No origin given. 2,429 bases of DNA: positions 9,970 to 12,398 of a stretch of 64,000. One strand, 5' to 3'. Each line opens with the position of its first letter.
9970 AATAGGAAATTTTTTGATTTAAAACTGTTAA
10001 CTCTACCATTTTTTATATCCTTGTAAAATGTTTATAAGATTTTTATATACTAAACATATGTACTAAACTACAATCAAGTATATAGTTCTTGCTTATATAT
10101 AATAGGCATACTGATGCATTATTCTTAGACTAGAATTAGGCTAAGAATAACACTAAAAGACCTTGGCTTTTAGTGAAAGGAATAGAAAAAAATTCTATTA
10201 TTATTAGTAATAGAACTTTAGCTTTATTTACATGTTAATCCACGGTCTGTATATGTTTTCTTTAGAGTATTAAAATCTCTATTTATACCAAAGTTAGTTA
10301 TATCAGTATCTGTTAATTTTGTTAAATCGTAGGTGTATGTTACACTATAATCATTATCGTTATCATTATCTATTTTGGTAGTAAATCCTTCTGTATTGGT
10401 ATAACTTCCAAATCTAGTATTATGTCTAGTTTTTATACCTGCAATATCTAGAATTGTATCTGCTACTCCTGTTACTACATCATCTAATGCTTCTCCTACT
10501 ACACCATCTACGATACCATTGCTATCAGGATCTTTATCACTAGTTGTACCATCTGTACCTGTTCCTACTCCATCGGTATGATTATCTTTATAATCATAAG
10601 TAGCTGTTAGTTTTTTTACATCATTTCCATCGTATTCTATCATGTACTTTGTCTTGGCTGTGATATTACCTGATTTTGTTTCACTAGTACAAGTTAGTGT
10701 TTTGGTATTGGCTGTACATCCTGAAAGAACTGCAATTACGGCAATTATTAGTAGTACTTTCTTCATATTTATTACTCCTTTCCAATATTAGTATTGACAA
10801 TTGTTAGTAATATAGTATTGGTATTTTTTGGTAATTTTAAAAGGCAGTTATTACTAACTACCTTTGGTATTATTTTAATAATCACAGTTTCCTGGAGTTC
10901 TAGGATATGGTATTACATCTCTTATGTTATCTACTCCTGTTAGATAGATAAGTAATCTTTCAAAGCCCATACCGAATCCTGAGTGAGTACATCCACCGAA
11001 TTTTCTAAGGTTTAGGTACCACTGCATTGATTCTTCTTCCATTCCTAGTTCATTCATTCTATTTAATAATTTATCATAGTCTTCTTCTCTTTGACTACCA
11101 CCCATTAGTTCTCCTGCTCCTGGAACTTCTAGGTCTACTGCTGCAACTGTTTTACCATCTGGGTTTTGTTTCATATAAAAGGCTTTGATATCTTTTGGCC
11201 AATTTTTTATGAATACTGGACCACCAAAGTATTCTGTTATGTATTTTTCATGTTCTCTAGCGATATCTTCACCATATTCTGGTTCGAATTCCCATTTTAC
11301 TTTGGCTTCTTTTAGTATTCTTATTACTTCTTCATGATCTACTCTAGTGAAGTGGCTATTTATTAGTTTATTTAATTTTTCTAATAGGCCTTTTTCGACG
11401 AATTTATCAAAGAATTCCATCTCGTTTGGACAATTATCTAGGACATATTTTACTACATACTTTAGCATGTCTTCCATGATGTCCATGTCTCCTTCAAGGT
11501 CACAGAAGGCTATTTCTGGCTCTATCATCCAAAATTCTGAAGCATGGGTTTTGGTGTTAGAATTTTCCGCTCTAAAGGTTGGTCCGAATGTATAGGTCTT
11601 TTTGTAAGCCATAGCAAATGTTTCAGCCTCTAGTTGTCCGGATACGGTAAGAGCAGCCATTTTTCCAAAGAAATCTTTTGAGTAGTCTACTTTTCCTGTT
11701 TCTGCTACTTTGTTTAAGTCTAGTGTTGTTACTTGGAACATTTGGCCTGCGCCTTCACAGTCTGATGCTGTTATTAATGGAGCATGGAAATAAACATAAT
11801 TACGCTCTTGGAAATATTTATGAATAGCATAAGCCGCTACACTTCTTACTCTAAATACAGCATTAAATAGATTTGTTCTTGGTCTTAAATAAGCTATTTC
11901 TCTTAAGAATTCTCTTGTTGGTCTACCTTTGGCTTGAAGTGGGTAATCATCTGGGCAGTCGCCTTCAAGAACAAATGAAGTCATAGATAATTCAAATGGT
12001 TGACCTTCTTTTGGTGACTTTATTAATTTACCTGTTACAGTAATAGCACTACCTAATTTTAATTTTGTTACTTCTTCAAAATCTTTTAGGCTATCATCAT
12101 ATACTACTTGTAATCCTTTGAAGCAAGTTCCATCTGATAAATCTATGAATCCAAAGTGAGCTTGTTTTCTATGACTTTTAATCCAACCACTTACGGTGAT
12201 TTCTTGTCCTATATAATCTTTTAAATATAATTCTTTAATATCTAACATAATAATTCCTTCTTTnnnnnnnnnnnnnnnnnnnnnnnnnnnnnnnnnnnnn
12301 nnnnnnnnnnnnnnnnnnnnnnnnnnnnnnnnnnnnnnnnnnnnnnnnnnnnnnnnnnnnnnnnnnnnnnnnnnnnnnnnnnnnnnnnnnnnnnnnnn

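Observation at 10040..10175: Dispersed family of tandem hairpins with variable covarying stems around a conserved AAG-A...G-CTT core (six loci in this window)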

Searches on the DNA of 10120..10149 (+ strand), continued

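Call 35: search_with_rna_model(model_id=R1, sources=[L081, L082, L083, L084, L085, L086, L087, L088, L089, L090, L091, L092, L093, L094, L095, L096, L097, L098, L099, L100, L101, L102, L103, L104, L105, L106, L107, L108, L109, L110, L111, L112, L113, L114, L115, L116, L117, L118, L119, L120, L121, L122, L123, L124, L125, L126, L127, L128, L129, L130, L131, L132, L133, L134, L135, L136, L137, L138, L139, L140, L141, L142, L143, L144, L145, L146, L147, L148, L149, L150, L151, L152, L153, L154, L155, L156, L157, L158, L159, L160], max_evalue=1, make_alignment=true)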
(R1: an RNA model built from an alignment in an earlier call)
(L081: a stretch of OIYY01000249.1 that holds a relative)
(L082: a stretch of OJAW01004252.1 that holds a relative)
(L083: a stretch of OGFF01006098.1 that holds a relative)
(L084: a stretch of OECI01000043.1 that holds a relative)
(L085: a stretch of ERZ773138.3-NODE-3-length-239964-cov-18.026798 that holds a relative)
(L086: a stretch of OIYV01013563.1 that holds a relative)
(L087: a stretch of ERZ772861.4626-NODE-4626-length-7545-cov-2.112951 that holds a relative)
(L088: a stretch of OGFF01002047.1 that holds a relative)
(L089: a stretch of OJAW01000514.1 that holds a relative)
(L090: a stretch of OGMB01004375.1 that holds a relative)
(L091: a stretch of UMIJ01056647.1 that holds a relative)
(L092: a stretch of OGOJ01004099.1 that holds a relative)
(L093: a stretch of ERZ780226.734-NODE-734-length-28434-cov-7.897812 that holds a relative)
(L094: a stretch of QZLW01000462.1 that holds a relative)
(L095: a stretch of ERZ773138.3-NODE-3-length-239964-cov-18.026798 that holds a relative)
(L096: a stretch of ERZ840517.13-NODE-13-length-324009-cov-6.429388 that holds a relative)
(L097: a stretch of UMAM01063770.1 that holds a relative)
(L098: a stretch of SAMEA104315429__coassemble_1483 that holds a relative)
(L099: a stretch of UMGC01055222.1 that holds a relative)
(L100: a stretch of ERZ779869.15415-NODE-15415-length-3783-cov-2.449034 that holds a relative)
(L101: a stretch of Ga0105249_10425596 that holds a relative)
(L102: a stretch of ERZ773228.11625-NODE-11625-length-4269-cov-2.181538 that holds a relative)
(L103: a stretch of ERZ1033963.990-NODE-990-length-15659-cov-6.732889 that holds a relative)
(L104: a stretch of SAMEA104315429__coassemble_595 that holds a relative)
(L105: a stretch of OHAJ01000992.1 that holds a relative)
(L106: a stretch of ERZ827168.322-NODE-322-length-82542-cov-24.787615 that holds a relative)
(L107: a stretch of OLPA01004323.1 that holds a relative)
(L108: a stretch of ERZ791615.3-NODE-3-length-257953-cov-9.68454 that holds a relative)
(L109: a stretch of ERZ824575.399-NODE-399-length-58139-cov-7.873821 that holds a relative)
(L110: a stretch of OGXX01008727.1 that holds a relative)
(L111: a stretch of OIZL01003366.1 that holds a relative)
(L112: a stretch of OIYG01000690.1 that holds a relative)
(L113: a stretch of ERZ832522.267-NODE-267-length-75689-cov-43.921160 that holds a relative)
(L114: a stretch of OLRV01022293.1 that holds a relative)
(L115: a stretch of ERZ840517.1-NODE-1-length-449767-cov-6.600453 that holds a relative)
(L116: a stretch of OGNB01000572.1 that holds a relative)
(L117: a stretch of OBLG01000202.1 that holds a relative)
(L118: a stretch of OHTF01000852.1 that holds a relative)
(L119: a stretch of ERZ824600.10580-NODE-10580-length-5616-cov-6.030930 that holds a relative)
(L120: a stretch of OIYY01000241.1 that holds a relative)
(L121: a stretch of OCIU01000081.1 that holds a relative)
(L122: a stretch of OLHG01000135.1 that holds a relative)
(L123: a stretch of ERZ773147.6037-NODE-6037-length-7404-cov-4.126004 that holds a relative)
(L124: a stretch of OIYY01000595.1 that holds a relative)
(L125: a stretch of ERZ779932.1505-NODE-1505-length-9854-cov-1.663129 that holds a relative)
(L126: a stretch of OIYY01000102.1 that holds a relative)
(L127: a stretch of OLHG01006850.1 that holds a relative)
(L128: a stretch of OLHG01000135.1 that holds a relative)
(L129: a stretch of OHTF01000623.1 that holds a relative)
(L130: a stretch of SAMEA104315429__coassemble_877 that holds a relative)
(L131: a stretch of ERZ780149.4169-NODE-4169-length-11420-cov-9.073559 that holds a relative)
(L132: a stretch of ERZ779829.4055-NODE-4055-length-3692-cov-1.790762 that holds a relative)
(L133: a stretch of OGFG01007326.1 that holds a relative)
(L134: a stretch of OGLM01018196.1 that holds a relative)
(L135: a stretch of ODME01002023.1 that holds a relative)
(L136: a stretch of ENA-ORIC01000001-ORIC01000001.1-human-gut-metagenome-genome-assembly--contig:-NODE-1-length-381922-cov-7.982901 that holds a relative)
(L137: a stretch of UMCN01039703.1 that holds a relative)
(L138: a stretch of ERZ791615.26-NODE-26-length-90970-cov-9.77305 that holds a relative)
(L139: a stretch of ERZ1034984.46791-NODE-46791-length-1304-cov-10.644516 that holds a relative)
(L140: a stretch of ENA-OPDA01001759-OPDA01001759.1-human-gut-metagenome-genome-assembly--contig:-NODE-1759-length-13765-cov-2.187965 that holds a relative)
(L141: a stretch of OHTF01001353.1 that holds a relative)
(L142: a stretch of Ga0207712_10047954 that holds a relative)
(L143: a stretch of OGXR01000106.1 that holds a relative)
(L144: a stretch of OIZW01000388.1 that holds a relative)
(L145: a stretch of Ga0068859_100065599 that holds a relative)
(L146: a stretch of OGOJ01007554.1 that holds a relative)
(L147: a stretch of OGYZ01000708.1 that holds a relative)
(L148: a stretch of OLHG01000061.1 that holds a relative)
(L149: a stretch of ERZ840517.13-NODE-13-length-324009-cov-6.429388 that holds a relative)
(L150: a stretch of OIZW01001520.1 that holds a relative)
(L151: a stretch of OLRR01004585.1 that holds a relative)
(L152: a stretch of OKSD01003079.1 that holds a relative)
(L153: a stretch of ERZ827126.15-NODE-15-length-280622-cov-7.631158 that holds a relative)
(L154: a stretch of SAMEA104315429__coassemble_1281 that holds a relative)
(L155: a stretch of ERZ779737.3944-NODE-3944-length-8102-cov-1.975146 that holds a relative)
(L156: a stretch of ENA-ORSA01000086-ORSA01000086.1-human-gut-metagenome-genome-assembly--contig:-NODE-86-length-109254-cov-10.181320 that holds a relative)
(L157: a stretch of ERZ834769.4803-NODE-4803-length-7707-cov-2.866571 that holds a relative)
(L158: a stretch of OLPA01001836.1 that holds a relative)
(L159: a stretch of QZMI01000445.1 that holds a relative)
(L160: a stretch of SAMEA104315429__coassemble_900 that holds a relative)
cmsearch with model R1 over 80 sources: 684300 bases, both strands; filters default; matches with E-value up to 1: 250.
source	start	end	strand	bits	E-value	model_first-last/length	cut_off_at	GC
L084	400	425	-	37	1.7e-05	1-26/26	no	0.31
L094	5144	5169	-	37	1.7e-05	1-26/26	no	0.31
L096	876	901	+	37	1.7e-05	1-26/26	no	0.31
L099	2227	2252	-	37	1.7e-05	1-26/26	no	0.31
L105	3723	3748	+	37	1.7e-05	1-26/26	no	0.31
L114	275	300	-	37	1.7e-05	1-26/26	no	0.31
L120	6237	6262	-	37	1.7e-05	1-26/26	no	0.31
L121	6849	6874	+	37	1.7e-05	1-26/26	no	0.31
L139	962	987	+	37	1.7e-05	1-26/26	no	0.31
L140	7104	7129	-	37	1.7e-05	1-26/26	no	0.31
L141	1716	1741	+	37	1.7e-05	1-26/26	no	0.31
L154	11189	11214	+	37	1.7e-05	1-26/26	no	0.31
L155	6467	6492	-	37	1.7e-05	1-26/26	no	0.31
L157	3822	3847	-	37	1.7e-05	1-26/26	no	0.31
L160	2121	2146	-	37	1.7e-05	1-26/26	no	0.31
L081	10062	10087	+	36.5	2.2e-05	1-26/26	no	0.46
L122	11741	11766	+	36.5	2.2e-05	1-26/26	no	0.46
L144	5797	5822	+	36.5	2.2e-05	1-26/26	no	0.46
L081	5831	5856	+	35.8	3.3e-05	1-26/26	no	0.31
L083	5899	5924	+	35.8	3.3e-05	1-26/26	no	0.31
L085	5049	5074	+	35.8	3.3e-05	1-26/26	no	0.31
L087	5704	5729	-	35.8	3.3e-05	1-26/26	no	0.31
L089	3648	3673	+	35.8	3.3e-05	1-26/26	no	0.31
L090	4047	4072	+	35.8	3.3e-05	1-26/26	no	0.31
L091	1161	1186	+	35.8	3.3e-05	1-26/26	no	0.31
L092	790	815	+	35.8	3.3e-05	1-26/26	no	0.31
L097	3451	3476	+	35.8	3.3e-05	1-26/26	no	0.31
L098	5771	5796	-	35.8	3.3e-05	1-26/26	no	0.31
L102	4062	4087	-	35.8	3.3e-05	1-26/26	no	0.31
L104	6182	6207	-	35.8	3.3e-05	1-26/26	no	0.31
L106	3350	3375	+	35.8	3.3e-05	1-26/26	no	0.31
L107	6693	6718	-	35.8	3.3e-05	1-26/26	no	0.31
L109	2966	2991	+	35.8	3.3e-05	1-26/26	no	0.31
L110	4666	4691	+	35.8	3.3e-05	1-26/26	no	0.31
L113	6009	6034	+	35.8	3.3e-05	1-26/26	no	0.31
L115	7997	8022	-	35.8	3.3e-05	1-26/26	no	0.31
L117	4690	4715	+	35.8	3.3e-05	1-26/26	no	0.31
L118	5984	6009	+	35.8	3.3e-05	1-26/26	no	0.31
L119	922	947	-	35.8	3.3e-05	1-26/26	no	0.31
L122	7514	7539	+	35.8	3.3e-05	1-26/26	no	0.31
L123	4540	4565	+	35.8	3.3e-05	1-26/26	no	0.31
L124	8889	8914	+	35.8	3.3e-05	1-26/26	no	0.31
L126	3543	3568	+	35.8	3.3e-05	1-26/26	no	0.31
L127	1384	1409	-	35.8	3.3e-05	1-26/26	no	0.31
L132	3465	3490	+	35.8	3.3e-05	1-26/26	no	0.31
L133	5390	5415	+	35.8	3.3e-05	1-26/26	no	0.31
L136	5005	5030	-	35.8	3.3e-05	1-26/26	no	0.31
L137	2942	2967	+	35.8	3.3e-05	1-26/26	no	0.31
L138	569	594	-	35.8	3.3e-05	1-26/26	no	0.31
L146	3362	3387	+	35.8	3.3e-05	1-26/26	no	0.31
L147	11031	11056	-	35.8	3.3e-05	1-26/26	no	0.31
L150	11092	11117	-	35.8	3.3e-05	1-26/26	no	0.31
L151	246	271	+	35.8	3.3e-05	1-26/26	no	0.31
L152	12075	12100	-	35.8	3.3e-05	1-26/26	no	0.31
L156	4304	4329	-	35.8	3.3e-05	1-26/26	no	0.31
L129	70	95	+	34.8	6.2e-05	1-26/26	no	0.27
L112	520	545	-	34.4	7.8e-05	1-26/26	no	0.31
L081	12695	12720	+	34.4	7.8e-05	1-26/26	no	0.46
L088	7976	8001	+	34.4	7.8e-05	1-26/26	no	0.46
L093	2119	2144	-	34.4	7.8e-05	1-26/26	no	0.46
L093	8194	8219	-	34.4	7.8e-05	1-26/26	no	0.46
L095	1155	1180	+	34.4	7.8e-05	1-26/26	no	0.46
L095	7230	7255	+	34.4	7.8e-05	1-26/26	no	0.46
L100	658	683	-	34.4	7.8e-05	1-26/26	no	0.46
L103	1609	1634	+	34.4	7.8e-05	1-26/26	no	0.46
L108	5764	5789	+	34.4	7.8e-05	1-26/26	no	0.46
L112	493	518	-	34.4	7.8e-05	1-26/26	no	0.46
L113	1589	1614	+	34.4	7.8e-05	1-26/26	no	0.46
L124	1634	1659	+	34.4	7.8e-05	1-26/26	no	0.46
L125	6390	6415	+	34.4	7.8e-05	1-26/26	no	0.46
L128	5697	5722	+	34.4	7.8e-05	1-26/26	no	0.46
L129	13011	13036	-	34.4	7.8e-05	1-26/26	no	0.46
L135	2224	2249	+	34.4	7.8e-05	1-26/26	no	0.46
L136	9425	9450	-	34.4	7.8e-05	1-26/26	no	0.46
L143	6029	6054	+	34.4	7.8e-05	1-26/26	no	0.46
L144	14506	14531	+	34.4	7.8e-05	1-26/26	no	0.46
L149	1797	1822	+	34.4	7.8e-05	1-26/26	no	0.46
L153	5950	5975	-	34.4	7.8e-05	1-26/26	no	0.46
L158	6422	6447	+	34.4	7.8e-05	1-26/26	no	0.46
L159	5877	5902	-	34.4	7.8e-05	1-26/26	no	0.46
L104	11679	11704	-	34.2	8.7e-05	1-26/26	no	0.31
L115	13515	13540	-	34.2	8.7e-05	1-26/26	no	0.31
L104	11707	11732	-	33.8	0.00011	1-26/26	no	0.23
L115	13543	13568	-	33.8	0.00011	1-26/26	no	0.23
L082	3331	3356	+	33.5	0.00014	1-26/26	no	0.31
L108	9746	9771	+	33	0.00018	1-26/26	no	0.46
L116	4730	4755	-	33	0.00018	1-26/26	no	0.46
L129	9030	9055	-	33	0.00018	1-26/26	no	0.46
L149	5779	5804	+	33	0.00018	1-26/26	no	0.46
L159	1896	1921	-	33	0.00018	1-26/26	no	0.46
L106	9937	9961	+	33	0.00019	1-26/26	no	0.48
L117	8827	8851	+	33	0.00019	1-26/26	no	0.48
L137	9528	9552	+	33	0.00019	1-26/26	no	0.48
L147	4445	4469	-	33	0.00019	1-26/26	no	0.48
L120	9133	9158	-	32.9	0.0002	1-26/26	no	0.31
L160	4426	4451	-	32.9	0.0002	1-26/26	no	0.31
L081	12668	12693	+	32.6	0.00023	1-26/26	no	0.31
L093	8221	8246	-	32.6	0.00023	1-26/26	no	0.31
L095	1128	1153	+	32.6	0.00023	1-26/26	no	0.31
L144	8404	8429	+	32.6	0.00023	1-26/26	no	0.31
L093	2146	2171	-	32.5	0.00025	1-26/26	no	0.46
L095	7203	7228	+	32.5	0.00025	1-26/26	no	0.46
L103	1582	1607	+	32.5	0.00025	1-26/26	no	0.46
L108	5737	5762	+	32.5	0.00025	1-26/26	no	0.46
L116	8739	8764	-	32.5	0.00025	1-26/26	no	0.46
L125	6363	6388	+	32.5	0.00025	1-26/26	no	0.46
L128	5670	5695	+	32.5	0.00025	1-26/26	no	0.46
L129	13038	13063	-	32.5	0.00025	1-26/26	no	0.46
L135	2197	2222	+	32.5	0.00025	1-26/26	no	0.46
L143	6002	6027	+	32.5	0.00025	1-26/26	no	0.46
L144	14479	14504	+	32.5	0.00025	1-26/26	no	0.46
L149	1770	1795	+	32.5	0.00025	1-26/26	no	0.46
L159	5904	5929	-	32.5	0.00025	1-26/26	no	0.46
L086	159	184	-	32.5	0.00025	1-26/26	no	0.38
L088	6275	6300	+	32.5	0.00025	1-26/26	no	0.38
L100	3008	3033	-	32.5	0.00025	1-26/26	no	0.38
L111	5955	5980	-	32.5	0.00025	1-26/26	no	0.38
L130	197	222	-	32.5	0.00025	1-26/26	no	0.38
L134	1405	1430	+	32.5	0.00025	1-26/26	no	0.38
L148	216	241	+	32.5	0.00025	1-26/26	no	0.38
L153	8300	8325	-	32.5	0.00025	1-26/26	no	0.38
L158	2779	2804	+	32.5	0.00025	1-26/26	no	0.38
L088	12715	12740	-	32.3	0.00027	1-26/26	no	0.35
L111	1319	1345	+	32.1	0.00032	1-26/26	no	0.26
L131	4682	4708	+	32.1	0.00032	1-26/26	no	0.26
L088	6302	6326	+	31.8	0.00037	1-26/26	no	0.56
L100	2982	3006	-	31.8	0.00037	1-26/26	no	0.56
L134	1432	1456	+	31.8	0.00037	1-26/26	no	0.56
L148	243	267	+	31.8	0.00037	1-26/26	no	0.56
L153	8274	8298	-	31.8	0.00037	1-26/26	no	0.56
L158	2806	2830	+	31.8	0.00037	1-26/26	no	0.56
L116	8712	8737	-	31.7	0.0004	1-26/26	no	0.42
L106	9910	9935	+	31.1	0.00058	1-26/26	no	0.27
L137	9501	9526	+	31.1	0.00058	1-26/26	no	0.27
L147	4471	4496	-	31.1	0.00058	1-26/26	no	0.27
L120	6211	6235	-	30.7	0.00074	1-26/26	no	0.48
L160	2095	2119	-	30.7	0.00074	1-26/26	no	0.48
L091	5668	5698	-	30.2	0.00098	1-26/26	no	0.19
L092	5297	5327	-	30.2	0.00098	1-26/26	no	0.19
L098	1259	1289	+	30.2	0.00098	1-26/26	no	0.19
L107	2181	2211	+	30.2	0.00098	1-26/26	no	0.19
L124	13402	13432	-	30.2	0.00098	1-26/26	no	0.19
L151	4768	4798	-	30.2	0.00098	1-26/26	no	0.19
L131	9318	9343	-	30.1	0.001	1-26/26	no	0.38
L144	8431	8456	+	29.9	0.0011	1-26/26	no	0.5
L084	4474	4499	-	29.7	0.0013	1-26/26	no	0.5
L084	373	398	-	29.2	0.0018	1-26/26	no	0.58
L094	5117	5142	-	29.2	0.0018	1-26/26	no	0.58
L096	903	928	+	29.2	0.0018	1-26/26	no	0.58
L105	3750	3775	+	29.2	0.0018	1-26/26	no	0.58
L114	248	273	-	29.2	0.0018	1-26/26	no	0.58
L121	6876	6901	+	29.2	0.0018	1-26/26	no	0.58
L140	7077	7102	-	29.2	0.0018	1-26/26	no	0.58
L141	1743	1768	+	29.2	0.0018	1-26/26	no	0.58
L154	11216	11241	+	29.2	0.0018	1-26/26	no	0.58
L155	6440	6465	-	29.2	0.0018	1-26/26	no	0.58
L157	3795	3820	-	29.2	0.0018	1-26/26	no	0.58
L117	8795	8825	+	29.1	0.0019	1-26/26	no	0.23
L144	5770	5795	+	28.7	0.0023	1-26/26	no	0.35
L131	9290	9316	-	28.6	0.0026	1-26/26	no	0.48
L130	171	195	-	28.5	0.0027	1-26/26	no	0.52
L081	2253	2283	-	28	0.0037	1-26/26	no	0.32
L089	70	100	-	28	0.0037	1-26/26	no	0.32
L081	9944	9969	-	27.7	0.0042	1-26/26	no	0.38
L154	6232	6264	+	27.7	0.0042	1-26/26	no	0.24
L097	8924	8949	+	27.7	0.0043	1-26/26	no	0.31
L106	8823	8848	+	27.7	0.0043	1-26/26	no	0.31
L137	8414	8439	+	27.7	0.0043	1-26/26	no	0.31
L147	5558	5583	-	27.7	0.0043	1-26/26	no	0.31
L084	4501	4533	-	27.7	0.0043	1-26/26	no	0.21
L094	9238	9270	-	27.7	0.0043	1-26/26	no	0.21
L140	12048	12080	-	27.7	0.0043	1-26/26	no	0.21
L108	9717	9744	+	27.6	0.0046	1-26/26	no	0.39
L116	4757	4784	-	27.6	0.0046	1-26/26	no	0.39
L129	9057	9084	-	27.6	0.0046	1-26/26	no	0.39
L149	5750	5777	+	27.6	0.0046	1-26/26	no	0.39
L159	1923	1950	-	27.6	0.0046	1-26/26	no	0.39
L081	3351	3375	+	27.5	0.0048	1-26/26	no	0.48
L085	2174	2198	+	27.5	0.0048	1-26/26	no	0.48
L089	1168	1192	+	27.5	0.0048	1-26/26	no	0.48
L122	5020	5044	+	27.5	0.0048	1-26/26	no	0.48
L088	7943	7974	+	27.5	0.0049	1-26/26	no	0.19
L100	685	716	-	27.4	0.0051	1-26/26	no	0.16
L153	5977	6008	-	27.4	0.0051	1-26/26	no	0.16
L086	131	157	-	27.2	0.0057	1-26/26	no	0.48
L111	5927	5953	-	27.2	0.0057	1-26/26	no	0.48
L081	10035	10060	+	26.8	0.0075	1-26/26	no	0.38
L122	11714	11739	+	26.8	0.0075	1-26/26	no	0.38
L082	3358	3383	+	26.5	0.0087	1-26/26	no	0.54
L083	5926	5951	+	26.5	0.0087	1-26/26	no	0.54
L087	5677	5702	-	26.5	0.0087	1-26/26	no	0.54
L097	3478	3503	+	26.5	0.0087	1-26/26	no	0.54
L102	4035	4060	-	26.5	0.0087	1-26/26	no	0.54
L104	6155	6180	-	26.5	0.0087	1-26/26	no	0.54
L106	3377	3402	+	26.5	0.0087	1-26/26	no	0.54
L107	6666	6691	-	26.5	0.0087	1-26/26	no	0.54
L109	2993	3018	+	26.5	0.0087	1-26/26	no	0.54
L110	4693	4718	+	26.5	0.0087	1-26/26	no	0.54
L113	6036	6061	+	26.5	0.0087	1-26/26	no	0.54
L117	4717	4742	+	26.5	0.0087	1-26/26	no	0.54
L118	6011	6036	+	26.5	0.0087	1-26/26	no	0.54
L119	895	920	-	26.5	0.0087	1-26/26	no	0.54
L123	4567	4592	+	26.5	0.0087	1-26/26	no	0.54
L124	8916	8941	+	26.5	0.0087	1-26/26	no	0.54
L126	3570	3595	+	26.5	0.0087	1-26/26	no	0.54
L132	3492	3517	+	26.5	0.0087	1-26/26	no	0.54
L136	4978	5003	-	26.5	0.0087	1-26/26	no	0.54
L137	2969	2994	+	26.5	0.0087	1-26/26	no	0.54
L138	542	567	-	26.5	0.0087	1-26/26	no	0.54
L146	3389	3414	+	26.5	0.0087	1-26/26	no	0.54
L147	11004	11029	-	26.5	0.0087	1-26/26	no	0.54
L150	11065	11090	-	26.5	0.0087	1-26/26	no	0.54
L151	273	298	+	26.5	0.0087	1-26/26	no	0.54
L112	4471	4496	+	26.3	0.0097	1-26/26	no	0.35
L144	1568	1598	+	25.3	0.018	1-26/26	no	0.29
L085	2142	2172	+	25.2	0.019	1-26/26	no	0.29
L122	4988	5018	+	25.2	0.019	1-26/26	no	0.29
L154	6266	6298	+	25.1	0.021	1-26/26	no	0.36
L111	1347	1373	+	25.1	0.021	1-26/26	no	0.33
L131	4710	4736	+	25.1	0.021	1-26/26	no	0.33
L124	1602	1632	+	25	0.022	1-26/26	no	0.29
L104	11653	11678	-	25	0.022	1-26/26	no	0.46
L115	13489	13514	-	25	0.022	1-26/26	no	0.46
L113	1556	1587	+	24.6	0.027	1-26/26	no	0.28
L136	9452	9483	-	24.6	0.027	1-26/26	no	0.28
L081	5858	5883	+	24.6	0.028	1-26/26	no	0.58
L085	5076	5101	+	24.6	0.028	1-26/26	no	0.58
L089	3675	3700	+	24.6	0.028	1-26/26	no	0.58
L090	4074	4099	+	24.6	0.028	1-26/26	no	0.58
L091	1188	1213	+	24.6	0.028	1-26/26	no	0.58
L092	817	842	+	24.6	0.028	1-26/26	no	0.58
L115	7970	7995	-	24.6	0.028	1-26/26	no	0.58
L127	1357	1382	-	24.6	0.028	1-26/26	no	0.58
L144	1600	1625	+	24.6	0.028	1-26/26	no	0.58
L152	12048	12073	-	24.6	0.028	1-26/26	no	0.58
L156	4277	4302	-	24.6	0.028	1-26/26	no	0.58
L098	5744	5769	-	24.5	0.029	1-26/26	no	0.62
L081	9971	9996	-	24.2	0.034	1-26/26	no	0.42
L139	990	1014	+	23.4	0.057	1-26/26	no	0.48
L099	2200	2225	-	22.5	0.097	1-26/26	no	0.58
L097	8951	8975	+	22.4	0.1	1-26/26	no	0.44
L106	8850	8874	+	22.4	0.1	1-26/26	no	0.44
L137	8441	8465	+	22.4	0.1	1-26/26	no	0.44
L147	5532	5556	-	22.4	0.1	1-26/26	no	0.44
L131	312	337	-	21.6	0.16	1-26/26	no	0.65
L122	7541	7566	+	21.4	0.18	1-26/26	no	0.62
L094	9211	9235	-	20.5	0.31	1-26/26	no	0.4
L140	12021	12045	-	20.5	0.31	1-26/26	no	0.4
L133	5417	5441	+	20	0.42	1-25/26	3'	0.52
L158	6389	6420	+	19.9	0.46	1-26/26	no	0.12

Alignment A6: 150 matches aligned to the model, 31 columns, each read 5' to 3' on its own strand. Consensus structure (alignment columns), stored with it:
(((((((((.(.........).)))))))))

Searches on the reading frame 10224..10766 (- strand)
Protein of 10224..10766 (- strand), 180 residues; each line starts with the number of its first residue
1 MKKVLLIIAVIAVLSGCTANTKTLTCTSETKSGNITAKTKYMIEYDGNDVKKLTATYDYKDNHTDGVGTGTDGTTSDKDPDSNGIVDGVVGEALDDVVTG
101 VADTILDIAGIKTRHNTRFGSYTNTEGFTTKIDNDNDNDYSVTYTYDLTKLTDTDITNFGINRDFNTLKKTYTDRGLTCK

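Call 11: search_protein_families(library=ncbifam, proteins=[window:10224-10766:-])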
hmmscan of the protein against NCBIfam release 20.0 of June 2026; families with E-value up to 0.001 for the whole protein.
window:10224-10766:- (180 aa): 1 family
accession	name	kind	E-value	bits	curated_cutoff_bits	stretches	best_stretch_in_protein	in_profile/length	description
NF041193.1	lipo_SP0191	subfamily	0.00056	20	75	0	119-152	119-152/190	SP0191 family lipoprotein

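Call 47: search_protein_families(library=pfam, proteins=[window:10224-10766:-], max_evalue=0.00001)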
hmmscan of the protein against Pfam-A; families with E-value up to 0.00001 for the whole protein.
window:10224-10766:- (180 aa): 0 families

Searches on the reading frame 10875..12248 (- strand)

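Call 47: search_protein_families(library=pfam, proteins=[window:10875-12248:-], max_evalue=0.00001)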
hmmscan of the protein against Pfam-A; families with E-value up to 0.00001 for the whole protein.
window:10875-12248:- (457 aa): 2 families
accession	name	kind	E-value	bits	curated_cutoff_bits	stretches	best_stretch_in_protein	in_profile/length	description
PF00152.25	tRNA-synt_2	-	2.6e-60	204.5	25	1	117-451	7-307/308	tRNA synthetases class II (D, K and N)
PF01336.31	tRNA_anti-codon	-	2.5e-10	40.6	27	1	17-91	1-71/75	OB-fold nucleic acid binding domain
